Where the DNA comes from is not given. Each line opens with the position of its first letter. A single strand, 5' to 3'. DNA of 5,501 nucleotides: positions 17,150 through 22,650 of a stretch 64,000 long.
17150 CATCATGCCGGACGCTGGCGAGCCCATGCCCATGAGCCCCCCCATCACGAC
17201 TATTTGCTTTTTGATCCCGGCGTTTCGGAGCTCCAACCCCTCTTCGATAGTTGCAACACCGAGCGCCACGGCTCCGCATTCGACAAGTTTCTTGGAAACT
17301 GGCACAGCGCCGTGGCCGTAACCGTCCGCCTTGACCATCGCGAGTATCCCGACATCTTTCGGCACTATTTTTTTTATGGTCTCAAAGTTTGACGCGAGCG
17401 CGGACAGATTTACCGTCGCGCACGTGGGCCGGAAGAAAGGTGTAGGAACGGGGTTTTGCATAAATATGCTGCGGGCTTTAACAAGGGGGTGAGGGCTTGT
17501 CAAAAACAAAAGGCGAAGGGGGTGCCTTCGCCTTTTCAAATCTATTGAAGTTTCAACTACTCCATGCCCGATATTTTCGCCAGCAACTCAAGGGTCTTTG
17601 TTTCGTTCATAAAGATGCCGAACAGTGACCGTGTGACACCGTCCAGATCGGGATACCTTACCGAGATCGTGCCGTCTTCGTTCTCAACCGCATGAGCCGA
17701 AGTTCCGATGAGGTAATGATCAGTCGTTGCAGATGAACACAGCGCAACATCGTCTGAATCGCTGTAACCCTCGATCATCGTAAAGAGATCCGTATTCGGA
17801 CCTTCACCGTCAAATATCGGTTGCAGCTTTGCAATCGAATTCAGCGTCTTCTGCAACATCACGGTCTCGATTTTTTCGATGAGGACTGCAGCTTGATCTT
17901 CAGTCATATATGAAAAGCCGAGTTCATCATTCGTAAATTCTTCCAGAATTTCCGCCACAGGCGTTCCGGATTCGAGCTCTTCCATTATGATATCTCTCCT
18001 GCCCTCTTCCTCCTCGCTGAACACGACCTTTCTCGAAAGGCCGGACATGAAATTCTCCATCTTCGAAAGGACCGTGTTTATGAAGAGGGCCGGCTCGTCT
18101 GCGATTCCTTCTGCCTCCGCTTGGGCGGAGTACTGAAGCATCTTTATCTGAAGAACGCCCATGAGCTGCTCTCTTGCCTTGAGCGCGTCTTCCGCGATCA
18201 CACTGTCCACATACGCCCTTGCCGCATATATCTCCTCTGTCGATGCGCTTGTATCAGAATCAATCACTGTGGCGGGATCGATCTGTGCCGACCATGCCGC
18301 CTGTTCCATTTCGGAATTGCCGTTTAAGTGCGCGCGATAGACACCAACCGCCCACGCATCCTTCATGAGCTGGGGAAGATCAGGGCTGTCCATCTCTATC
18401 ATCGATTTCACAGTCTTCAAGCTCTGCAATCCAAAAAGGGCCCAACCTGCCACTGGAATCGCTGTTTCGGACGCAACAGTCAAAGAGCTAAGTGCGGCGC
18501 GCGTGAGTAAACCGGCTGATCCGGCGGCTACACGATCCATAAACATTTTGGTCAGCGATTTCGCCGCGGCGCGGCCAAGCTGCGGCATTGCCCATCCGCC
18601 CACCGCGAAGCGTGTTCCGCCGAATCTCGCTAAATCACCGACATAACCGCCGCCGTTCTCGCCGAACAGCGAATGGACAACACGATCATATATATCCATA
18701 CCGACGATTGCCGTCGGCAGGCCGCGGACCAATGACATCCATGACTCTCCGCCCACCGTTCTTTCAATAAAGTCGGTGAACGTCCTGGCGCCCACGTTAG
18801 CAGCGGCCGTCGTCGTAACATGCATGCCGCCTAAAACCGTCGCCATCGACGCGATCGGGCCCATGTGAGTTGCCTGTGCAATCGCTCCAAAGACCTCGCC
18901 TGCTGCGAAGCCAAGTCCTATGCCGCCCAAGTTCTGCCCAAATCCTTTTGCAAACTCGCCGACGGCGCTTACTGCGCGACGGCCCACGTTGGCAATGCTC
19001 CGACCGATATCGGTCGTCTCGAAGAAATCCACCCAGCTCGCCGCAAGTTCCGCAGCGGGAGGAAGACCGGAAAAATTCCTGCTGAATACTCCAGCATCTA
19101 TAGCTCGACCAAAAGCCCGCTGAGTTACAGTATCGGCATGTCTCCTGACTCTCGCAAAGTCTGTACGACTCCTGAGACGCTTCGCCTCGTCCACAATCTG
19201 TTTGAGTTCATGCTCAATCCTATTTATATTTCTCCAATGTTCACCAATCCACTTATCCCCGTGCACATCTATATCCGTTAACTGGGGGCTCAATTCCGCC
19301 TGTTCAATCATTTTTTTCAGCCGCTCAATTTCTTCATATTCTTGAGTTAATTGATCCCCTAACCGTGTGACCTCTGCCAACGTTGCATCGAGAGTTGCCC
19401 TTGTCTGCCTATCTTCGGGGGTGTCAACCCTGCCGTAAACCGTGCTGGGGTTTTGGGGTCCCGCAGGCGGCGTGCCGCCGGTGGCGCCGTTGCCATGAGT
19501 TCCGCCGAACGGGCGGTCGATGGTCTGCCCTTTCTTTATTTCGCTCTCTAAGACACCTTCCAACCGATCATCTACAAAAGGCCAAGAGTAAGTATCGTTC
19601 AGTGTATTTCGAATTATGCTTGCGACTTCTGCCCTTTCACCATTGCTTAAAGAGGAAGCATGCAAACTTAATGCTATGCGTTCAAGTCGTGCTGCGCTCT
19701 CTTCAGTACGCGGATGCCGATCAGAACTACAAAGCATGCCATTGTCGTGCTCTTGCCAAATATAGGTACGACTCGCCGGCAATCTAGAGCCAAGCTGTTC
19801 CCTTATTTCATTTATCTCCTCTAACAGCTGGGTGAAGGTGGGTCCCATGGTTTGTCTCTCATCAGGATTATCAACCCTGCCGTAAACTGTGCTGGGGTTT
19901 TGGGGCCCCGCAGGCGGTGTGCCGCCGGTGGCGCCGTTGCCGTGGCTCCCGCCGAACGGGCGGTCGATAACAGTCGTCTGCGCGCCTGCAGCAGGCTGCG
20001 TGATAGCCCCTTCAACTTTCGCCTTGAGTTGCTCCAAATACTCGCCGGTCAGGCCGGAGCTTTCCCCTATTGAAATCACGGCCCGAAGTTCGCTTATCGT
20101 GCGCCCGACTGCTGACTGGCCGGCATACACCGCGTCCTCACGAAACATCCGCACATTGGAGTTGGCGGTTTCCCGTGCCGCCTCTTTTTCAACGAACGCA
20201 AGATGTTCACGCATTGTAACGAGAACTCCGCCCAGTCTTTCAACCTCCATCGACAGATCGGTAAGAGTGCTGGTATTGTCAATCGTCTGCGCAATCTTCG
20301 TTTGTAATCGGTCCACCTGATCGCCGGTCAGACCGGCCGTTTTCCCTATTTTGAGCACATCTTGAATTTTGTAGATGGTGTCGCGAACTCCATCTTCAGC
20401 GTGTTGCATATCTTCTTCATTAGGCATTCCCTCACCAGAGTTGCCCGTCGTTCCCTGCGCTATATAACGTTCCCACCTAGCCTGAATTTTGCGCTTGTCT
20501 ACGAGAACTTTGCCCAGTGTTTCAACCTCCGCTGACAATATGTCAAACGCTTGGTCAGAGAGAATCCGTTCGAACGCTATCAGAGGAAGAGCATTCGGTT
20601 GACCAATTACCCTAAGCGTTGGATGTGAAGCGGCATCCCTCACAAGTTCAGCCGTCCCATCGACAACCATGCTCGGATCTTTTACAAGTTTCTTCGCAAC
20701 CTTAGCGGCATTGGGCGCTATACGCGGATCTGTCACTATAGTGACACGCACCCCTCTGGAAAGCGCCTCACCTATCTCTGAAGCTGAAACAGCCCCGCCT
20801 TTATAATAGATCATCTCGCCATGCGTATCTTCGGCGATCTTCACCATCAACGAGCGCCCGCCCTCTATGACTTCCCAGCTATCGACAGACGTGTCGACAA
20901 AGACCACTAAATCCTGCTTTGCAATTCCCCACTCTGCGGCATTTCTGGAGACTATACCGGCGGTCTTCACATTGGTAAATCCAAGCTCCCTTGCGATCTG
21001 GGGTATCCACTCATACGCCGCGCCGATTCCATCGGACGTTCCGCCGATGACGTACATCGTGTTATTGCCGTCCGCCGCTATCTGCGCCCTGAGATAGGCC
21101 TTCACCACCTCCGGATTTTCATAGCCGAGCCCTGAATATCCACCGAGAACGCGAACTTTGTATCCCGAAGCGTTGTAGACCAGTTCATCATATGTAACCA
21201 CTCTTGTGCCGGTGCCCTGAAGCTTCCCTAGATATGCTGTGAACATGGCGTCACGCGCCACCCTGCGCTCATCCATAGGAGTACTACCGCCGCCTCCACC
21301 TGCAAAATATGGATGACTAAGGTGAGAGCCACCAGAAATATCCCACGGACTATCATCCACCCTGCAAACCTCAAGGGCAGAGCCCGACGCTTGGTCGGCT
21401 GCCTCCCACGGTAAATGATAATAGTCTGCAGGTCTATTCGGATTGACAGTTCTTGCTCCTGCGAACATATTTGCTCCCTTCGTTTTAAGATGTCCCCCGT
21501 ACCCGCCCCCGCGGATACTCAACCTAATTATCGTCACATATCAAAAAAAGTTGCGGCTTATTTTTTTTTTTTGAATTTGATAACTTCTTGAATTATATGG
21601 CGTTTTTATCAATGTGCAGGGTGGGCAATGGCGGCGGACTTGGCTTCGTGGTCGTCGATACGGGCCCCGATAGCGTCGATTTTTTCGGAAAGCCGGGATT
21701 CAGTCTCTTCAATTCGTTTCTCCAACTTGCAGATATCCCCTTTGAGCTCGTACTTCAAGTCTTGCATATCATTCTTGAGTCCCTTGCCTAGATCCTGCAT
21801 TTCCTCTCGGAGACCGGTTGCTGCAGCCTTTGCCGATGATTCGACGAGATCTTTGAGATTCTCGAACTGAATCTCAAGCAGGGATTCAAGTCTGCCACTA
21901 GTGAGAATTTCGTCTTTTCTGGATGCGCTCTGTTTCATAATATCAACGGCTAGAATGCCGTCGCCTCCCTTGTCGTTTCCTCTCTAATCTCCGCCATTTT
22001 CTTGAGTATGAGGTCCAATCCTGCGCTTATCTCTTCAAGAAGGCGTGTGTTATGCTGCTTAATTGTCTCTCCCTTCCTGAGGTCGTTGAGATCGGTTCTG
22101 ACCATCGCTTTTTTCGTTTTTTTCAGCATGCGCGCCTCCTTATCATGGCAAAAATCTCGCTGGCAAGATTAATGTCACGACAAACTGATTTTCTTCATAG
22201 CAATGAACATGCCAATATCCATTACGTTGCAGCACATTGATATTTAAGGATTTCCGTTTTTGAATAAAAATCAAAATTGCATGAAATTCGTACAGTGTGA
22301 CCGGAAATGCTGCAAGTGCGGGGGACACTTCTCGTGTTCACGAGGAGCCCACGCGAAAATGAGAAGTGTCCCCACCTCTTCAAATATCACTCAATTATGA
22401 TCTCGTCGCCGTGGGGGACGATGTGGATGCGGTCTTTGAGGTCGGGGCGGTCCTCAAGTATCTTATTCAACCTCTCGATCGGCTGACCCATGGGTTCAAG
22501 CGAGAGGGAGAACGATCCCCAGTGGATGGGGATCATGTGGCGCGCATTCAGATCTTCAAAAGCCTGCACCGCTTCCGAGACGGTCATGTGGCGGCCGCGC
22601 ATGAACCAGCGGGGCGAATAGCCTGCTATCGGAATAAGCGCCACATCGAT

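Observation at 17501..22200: Low-GC cassette encoding a 1303-aa LOG/SLOG-like N-terminal multidomain protein plus two tiny coiled-coil ORFs: candidate novel conflict or nucleotide-signalling system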

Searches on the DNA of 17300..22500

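Call 85: search_rna_families(source=window, start=17300, end=22500, threshold=evalue, max_evalue=1)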
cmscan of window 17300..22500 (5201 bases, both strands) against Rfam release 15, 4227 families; matches with E-value up to 1: 2.
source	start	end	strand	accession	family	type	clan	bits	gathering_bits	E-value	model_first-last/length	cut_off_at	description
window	19288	19342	-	RF01144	sR17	Gene; snRNA; snoRNA; CD-box;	-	21.4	36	0.097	1-55/55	no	Small nucleolar RNA sR17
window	22086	22288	-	RF02267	Vax2os1_2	Gene; lncRNA;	-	12.4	55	0.15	264-466/466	no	Vax2os1 conserved region 2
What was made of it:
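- Tried and rejected: Rfam on the cassette found no riboswitch or other RNA (call 85).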

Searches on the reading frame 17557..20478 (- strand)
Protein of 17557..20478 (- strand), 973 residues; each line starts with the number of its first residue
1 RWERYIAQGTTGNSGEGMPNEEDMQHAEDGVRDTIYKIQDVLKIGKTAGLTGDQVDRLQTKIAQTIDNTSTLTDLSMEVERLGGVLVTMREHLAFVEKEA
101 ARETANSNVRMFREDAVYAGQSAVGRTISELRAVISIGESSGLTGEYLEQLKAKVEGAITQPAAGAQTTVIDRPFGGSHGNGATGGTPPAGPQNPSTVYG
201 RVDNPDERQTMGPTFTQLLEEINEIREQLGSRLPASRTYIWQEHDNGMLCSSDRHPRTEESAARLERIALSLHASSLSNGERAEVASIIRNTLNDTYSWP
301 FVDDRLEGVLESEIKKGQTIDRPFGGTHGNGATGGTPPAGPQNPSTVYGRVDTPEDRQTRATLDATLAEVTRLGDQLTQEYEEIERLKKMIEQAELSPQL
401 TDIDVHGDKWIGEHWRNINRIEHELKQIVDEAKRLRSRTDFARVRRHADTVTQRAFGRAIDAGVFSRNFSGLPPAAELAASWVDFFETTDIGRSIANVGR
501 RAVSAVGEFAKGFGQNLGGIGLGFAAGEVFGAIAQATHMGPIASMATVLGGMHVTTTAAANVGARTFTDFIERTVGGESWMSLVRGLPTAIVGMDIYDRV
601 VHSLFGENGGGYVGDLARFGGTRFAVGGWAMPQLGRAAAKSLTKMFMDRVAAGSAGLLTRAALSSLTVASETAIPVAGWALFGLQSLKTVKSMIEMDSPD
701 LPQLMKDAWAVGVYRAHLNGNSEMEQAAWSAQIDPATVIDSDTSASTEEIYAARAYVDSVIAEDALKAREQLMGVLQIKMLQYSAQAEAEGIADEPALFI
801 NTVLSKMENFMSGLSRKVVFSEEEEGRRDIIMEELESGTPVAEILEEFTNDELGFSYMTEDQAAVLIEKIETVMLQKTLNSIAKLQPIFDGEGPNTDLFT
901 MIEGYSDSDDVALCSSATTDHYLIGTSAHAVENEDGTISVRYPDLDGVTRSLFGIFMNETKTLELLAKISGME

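Call 16: find_homologous_proteins(query=window:17557-20478:-, max_evalue=0.01)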
Query window:17557-20478:- (973 aa): 1 proteins with E <= 0.01 among 8000 candidates.
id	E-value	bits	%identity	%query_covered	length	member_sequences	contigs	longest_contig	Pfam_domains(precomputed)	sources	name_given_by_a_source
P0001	0.0e+0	2162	100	100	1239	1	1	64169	-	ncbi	-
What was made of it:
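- Tried and rejected: Word-index search with the C-terminal 973 aa found only the protein itself (call 16).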
